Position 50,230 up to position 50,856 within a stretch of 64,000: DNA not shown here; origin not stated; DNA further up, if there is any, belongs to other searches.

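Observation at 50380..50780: Unannotated-type ORF embedded in the spc operon between rpmD (L30) and rplO (L15)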

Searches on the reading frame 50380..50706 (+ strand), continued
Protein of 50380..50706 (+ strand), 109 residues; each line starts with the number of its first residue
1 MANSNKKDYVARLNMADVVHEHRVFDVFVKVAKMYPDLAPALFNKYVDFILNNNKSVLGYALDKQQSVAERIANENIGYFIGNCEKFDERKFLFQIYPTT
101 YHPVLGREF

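Call 40: find_related_loci(query=A2, collection=viral_contigs, flank=4000)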
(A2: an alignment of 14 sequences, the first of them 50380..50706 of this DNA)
Query A2 (109 aa) in viral_contigs; peptide patterns used: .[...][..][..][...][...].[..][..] (x = any residue, [..] = any of these).
64 stretches matched a pattern; 1 encode a relative of the query (tblastn E <= 1e-3); 1 distinct loci.
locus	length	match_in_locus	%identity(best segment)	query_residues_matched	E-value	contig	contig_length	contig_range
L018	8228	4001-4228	36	23-106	2e-9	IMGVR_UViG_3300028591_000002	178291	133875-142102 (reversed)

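Call 43: fold_search(model_id=the predicted structure, library=viral)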
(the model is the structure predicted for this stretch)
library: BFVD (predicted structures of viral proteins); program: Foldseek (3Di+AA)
matches with E <= 10: 103; with E <= 0.001: 0
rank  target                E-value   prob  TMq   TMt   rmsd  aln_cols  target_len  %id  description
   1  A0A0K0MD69            8.3e-01  0.38  0.27  0.33   8.8        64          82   17  (no name in the UniProt tables at hand)
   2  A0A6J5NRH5            2.6e+00  0.33  0.37  0.52   3.5        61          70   15  Uncharacterized protein [uncultured Caudovirales phage]
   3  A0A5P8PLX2            2.6e+00  0.12  0.30  0.24   8.7        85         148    8  (no name in the UniProt tables at hand)
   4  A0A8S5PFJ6            2.7e+00  0.09  0.28  0.14  15.2       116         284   11  Tetratricopeptide repeat-like domain [Podoviridae sp. ctWeH21]
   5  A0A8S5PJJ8            2.9e+00  0.30  0.33  0.44   7.9        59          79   15  Uncharacterized protein [Siphoviridae sp. ctL0q1]
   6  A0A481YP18            2.9e+00  0.13  0.28  0.12   7.9        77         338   13  Uncharacterized protein [Pithovirus LCDPAC02]
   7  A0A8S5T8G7            3.0e+00  0.10  0.29  0.31  15.6        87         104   18  Uncharacterized protein (Fragment) [Siphoviridae sp. ctAsH36]
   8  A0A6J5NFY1            3.0e+00  0.07  0.22  0.20   8.9        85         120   13  Uncharacterized protein [uncultured Caudovirales phage]
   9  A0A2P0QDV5            3.7e+00  0.06  0.24  0.24  11.8       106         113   12  Uncharacterized protein [Salmonella phage BSP101]
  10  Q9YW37                4.2e+00  0.08  0.29  0.11  10.4       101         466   10  Uncharacterized protein [Melanoplus sanguinipes entomopoxvirus]
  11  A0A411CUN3            4.2e+00  0.08  0.28  0.18  11.2       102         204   14  (no name in the UniProt tables at hand)
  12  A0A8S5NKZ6            4.4e+00  0.15  0.31  0.40   7.1        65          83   17  CRM1 / Exportin repeat 3 [Siphoviridae sp. ctGfF74]
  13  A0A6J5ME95            4.6e+00  0.21  0.38  0.51   4.1        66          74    8  Uncharacterized protein [uncultured Caudovirales phage]
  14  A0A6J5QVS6            4.6e+00  0.14  0.30  0.34   7.5        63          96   16  Uncharacterized protein [uncultured Caudovirales phage]
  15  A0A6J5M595            4.6e+00  0.09  0.36  0.09  15.7       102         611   17  Uncharacterized protein [uncultured Caudovirales phage]
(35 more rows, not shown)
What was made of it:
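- Tried and rejected: Foldseek against BFVD gave a best E of 0.8 (call 43).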

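Call 47: find_related_loci(query=A3, collection=metagenome_contigs, flank=2500)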
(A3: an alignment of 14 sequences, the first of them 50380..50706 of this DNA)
Query A3 (109 aa) in metagenome_contigs; peptide patterns used: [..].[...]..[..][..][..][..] (x = any residue, [..] = any of these).
360 stretches matched a pattern; 3 encode a relative of the query (tblastn E <= 1e-3); 3 distinct loci.
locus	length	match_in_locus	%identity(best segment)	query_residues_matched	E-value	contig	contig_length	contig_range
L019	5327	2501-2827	74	1-109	7e-53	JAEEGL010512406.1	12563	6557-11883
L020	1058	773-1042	30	10-107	9e-12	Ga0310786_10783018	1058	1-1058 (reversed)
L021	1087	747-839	55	24-54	3e-8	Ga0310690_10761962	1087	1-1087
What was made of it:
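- Tried and rejected: The JGI metagenome scan returned only 3 loci (call 47).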

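Call 60: search_solved_structures(query=A5, max_evalue=10)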
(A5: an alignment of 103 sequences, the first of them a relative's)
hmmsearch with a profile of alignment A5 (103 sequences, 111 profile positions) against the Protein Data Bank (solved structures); distinct sequences matched with E-value up to 10: 11.
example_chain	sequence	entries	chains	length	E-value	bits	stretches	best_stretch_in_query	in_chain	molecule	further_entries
9s82_A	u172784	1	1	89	0.1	15.6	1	9-56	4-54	JUBO2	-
7suk_NJ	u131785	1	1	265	0.6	13.2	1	6-53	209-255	rRNA biogenesis protein RRP5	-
3mcs_A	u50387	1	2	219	0.67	13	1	7-58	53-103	Putative monooxygenase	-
8gjg_A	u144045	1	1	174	0.69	13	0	9-76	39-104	gluc_A04_0005 Binder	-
5nlg_A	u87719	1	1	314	0.87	12.6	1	6-53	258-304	rRNA biogenesis protein RRP5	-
2q7f_A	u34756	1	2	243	0.88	12.6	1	11-56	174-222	YrrB protein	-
5wwm_A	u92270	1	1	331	1.1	12.3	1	6-53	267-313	rRNA biogenesis protein RRP5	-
2l1l_B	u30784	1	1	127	1.1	12.3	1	29-70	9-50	Exportin-1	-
8xes_A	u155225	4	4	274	1.2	12.2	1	48-83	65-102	HLA class I heavy chain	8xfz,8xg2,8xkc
5c9s_B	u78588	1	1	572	6.4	9.8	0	6-53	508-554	rRNA biogenesis protein RRP5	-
9k8e_A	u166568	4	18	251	7.2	9.7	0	13-47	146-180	Cage-t32-Zn1-HEHE-35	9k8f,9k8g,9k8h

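Call 61: search_protein_families(library=pfam, alignment_id=A5, max_evalue=0.1)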
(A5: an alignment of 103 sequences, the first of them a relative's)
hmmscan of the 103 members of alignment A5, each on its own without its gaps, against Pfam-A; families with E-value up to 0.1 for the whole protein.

A. member 1, P0061 (111 aa): 1 family
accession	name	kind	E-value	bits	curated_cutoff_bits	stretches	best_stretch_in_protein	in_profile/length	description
PF14119.11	DUF4288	-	0.094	13.5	27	0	20-71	10-59/84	Domain of unknown function (DUF4288)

B. families by the number of members that match (of 103 scanned): 37 families (the first 25 are shown)
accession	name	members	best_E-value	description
PF08916.16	Phe_ZIP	21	0.0027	Phenylalanine zipper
PF02181.28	FH2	16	0.001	Formin Homology 2 Domain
PF25322.2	RBD_SIN1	15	0.0004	SIN1 Ras-binding domain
PF08929.15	PoNi_C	9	0.0039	PoNe immunity proteins (PoNi), C-terminal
PF18501.6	REC1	4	0.00029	Alpha helical recognition lobe domain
PF04741.18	InvH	4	0.029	InvH outer membrane lipoprotein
PF07261.16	DnaB_2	2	0.01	Replication initiation and membrane attachment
PF08349.16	DUF1722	2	0.014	Protein of unknown function (DUF1722)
PF17004.11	SRP_TPR_like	2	0.032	Putative TPR-like repeat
PF19086.5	Terpene_syn_C_2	2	0.059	Terpene synthase family 2, C-terminal metal binding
PF17620.7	ORF45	2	0.073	Family of unknown function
PF10884.14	DUF2683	1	0.00012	Protein of unknown function (DUF2683)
PF03859.21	CG-1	1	0.0046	CG-1 domain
PF01501.26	Glyco_transf_8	1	0.0068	Glycosyl transferase family 8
PF19645.4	DUF6148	1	0.0085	Family of unknown function (DUF6148)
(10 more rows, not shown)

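Call 65: predict_structure(alignment_id=A5)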
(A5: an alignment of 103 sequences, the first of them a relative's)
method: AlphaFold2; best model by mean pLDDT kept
length: 111 residues; sequences in the alignment: 103
mean_pLDDT: 94.7   pTM: 0.84
mean pLDDT of the five models: 94.7, 94.4, 94.4, 94.0, 93.8
residues with pLDDT >= 90: 96; 70-90: 15; 50-70: 0; < 50: 0
segments of 3 or more residues with pLDDT < 50: none
pLDDT, mean of each block of 10 residues (from residue 1): 91 98 98 98 94 98 96 98 92 92 89 73
secondary structure, 60 per line:
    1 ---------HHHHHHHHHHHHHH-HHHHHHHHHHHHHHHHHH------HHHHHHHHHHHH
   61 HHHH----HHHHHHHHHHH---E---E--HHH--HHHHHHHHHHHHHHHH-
elements in order: H10-23 H25-42 H49-64 H69-79 H95-110

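Call 68: search_protein_families(library=padloc, proteins=[window:50380-50706:+, P0018, P0019, P0061, P0091, P0100, P0107, P0118], max_evalue=1)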
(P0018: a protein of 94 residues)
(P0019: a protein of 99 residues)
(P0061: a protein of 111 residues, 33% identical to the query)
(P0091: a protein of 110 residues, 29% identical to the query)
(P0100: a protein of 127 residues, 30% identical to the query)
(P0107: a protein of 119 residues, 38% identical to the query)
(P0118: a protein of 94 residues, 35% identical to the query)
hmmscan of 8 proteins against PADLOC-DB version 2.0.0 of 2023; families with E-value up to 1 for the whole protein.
window:50380-50706:+ (109 aa): 4 families
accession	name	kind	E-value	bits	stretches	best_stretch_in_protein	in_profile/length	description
PDLC01233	Cas12a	-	0.00029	16.8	1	41-91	149-201/1241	Cas12a_M11_V-A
PDLC01241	Cas12a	-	0.0097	11.5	1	52-92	196-236/1236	Cas12a_M58_V-A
PDLC03583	REase_II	-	0.011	12.9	1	43-87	225-268/319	Type II restriction enzyme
PDLC01231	Cas12a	-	0.013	11.7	1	61-91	161-191/1147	Cas12a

P0018 (94 aa): 0 families

P0019 (99 aa): 1 family
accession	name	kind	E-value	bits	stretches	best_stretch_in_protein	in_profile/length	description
PDLC03936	RmrT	-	0.021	12.4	1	39-88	144-192/233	-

P0061 (111 aa): 0 families

P0091 (110 aa): 0 families

P0100 (127 aa): 0 families

P0107 (119 aa): 1 family
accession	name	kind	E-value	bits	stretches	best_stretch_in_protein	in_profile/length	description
PDLC04157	HEC-06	-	0.028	11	1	5-49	31-75/558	-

P0118 (94 aa): 0 families
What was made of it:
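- On Cas12a REC1 helical domain (PF18501 / PADLOC Cas12a): PADLOC gave 16.8 bits (call 68).
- On Known anti-phage defence system components (PADLOC-DB): No meaningful hits for 8 representative members (call 68).
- No defence or anti-defence model matches (call 68).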

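Call 72: find_related_loci(query=A6, collection=viral_contigs, flank=6000)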
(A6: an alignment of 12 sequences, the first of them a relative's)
Query A6 (111 aa) in viral_contigs; peptide patterns used: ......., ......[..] (x = any residue, [..] = any of these).
62 stretches matched a pattern; 3 encode a relative of the query (tblastn E <= 1e-3); 3 distinct loci.
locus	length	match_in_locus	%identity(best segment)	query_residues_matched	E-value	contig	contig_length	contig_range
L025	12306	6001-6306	70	9-110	6e-47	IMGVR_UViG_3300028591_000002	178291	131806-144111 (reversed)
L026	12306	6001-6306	65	8-111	6e-42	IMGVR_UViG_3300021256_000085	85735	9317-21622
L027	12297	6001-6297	65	9-109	2e-41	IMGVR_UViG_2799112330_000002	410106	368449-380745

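Call 73: find_encoding_contigs(protein=P0107, flank=6000, max_places=1)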
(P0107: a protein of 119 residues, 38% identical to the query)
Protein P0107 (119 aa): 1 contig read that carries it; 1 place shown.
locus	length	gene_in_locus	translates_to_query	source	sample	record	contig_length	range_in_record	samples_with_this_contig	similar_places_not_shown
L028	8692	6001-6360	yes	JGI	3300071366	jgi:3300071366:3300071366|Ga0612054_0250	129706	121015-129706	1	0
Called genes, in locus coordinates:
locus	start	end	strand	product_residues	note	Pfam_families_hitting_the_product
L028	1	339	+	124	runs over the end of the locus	-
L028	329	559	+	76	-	-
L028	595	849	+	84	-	-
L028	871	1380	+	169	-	-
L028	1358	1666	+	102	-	-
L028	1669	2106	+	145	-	-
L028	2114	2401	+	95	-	-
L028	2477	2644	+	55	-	-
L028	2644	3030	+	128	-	-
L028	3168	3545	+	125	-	PF25735:Phage_L5_gp82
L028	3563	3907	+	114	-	-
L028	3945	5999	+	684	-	PF00176:SNF2-rel_dom, PF04851:ResIII, PF00270:DEAD (weak), PF00271:Helicase_C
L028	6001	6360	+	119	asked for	-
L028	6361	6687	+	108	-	PF18909:dGTP_diPhyd_N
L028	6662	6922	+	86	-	-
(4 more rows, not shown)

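Call 74: find_encoding_contigs(protein=P0118, flank=6000, max_places=1)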
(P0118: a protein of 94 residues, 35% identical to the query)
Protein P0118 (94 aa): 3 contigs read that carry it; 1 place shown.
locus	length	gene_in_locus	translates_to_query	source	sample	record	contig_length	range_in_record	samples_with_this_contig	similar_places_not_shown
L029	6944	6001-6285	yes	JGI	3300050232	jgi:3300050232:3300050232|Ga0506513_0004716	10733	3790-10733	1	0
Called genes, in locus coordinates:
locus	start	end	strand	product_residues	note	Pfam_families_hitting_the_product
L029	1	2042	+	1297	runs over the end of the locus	PF18857:LPD38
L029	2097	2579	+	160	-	-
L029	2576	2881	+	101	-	-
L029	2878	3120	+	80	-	-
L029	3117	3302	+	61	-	-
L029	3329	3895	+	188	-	-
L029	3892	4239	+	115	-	-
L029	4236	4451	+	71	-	PF04255:DUF433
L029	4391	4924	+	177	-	-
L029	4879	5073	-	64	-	-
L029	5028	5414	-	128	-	-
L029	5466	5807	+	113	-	-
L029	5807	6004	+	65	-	-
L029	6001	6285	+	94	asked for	-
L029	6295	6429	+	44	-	-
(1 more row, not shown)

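Call 86: search_dna_similar(query=P0100, collection=phages, mode=protein, max_evalue=0.01)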
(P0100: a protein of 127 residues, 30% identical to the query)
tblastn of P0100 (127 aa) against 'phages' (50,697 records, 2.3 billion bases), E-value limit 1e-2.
No match.

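Call 87: search_dna_similar(query=P0107, collection=phages, mode=protein, max_evalue=0.01)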
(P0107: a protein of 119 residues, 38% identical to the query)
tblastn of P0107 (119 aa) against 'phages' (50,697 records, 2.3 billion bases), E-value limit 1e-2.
Records with a match: 1; places in all: 1; records where one place covers at least 80% of the query: 0.
Best place of each record, by identity: <60% 1.
By first word of the organism name: Xanthomonas 1.
By host as written in the record: Xanthomonas sp. 1.
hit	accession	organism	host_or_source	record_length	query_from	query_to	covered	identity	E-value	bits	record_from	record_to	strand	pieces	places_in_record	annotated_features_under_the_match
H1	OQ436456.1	Xanthomonas phage JGB6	Xanthomonas sp.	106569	66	117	44%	39.6%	4e-3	41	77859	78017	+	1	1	hypothetical protein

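Call 88: search_dna_similar(query=P0118, collection=phages, mode=protein, max_evalue=0.01)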
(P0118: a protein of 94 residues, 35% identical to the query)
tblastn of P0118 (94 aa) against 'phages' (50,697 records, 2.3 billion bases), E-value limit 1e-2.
Records with a match: 1; places in all: 1; records where one place covers at least 80% of the query: 0.
Best place of each record, by identity: <60% 1.
By first word of the organism name: Xanthomonas 1.
By host as written in the record: Xanthomonas sp. 1.
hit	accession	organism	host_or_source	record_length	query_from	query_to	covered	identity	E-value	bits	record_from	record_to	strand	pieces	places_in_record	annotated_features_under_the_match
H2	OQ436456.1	Xanthomonas phage JGB6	Xanthomonas sp.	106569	47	94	51%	44.9%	4e-6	48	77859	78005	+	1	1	hypothetical protein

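Call 89: get_annotated_region(hit=H2, flank=5000)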
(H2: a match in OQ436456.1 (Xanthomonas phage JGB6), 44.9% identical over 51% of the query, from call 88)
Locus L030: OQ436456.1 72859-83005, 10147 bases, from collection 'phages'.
description: Xanthomonas phage JGB6, complete genome.
organism: Xanthomonas phage JGB6 (NCBI taxid 3032414)
taxonomy: Viruses; Duplodnaviria; Heunggongvirae; Uroviricota; Caudoviricetes
host: Xanthomonas sp.; source: soil; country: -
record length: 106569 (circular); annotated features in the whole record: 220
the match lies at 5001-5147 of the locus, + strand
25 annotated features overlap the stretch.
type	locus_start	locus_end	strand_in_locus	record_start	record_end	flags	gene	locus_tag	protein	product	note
CDS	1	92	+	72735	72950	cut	-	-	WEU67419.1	hypothetical protein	-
CDS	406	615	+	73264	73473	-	-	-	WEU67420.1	hypothetical protein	-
CDS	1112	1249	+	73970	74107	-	-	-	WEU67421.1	hypothetical protein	-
CDS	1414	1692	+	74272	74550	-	-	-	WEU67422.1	hypothetical protein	-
CDS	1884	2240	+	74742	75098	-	-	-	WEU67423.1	hypothetical protein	-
CDS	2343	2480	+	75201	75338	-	-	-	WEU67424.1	hypothetical protein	-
CDS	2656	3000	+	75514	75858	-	-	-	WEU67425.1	hypothetical protein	-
CDS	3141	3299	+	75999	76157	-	-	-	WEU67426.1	hypothetical protein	-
CDS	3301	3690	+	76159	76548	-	-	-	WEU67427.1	hypothetical protein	-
CDS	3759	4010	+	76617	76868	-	-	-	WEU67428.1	hypothetical protein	-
CDS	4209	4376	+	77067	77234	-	-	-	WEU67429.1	hypothetical protein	-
CDS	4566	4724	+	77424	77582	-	-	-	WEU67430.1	hypothetical protein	-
CDS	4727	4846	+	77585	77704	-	-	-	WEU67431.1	hypothetical protein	-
CDS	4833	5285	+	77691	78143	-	-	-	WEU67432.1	hypothetical protein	-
CDS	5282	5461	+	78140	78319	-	-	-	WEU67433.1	hypothetical protein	-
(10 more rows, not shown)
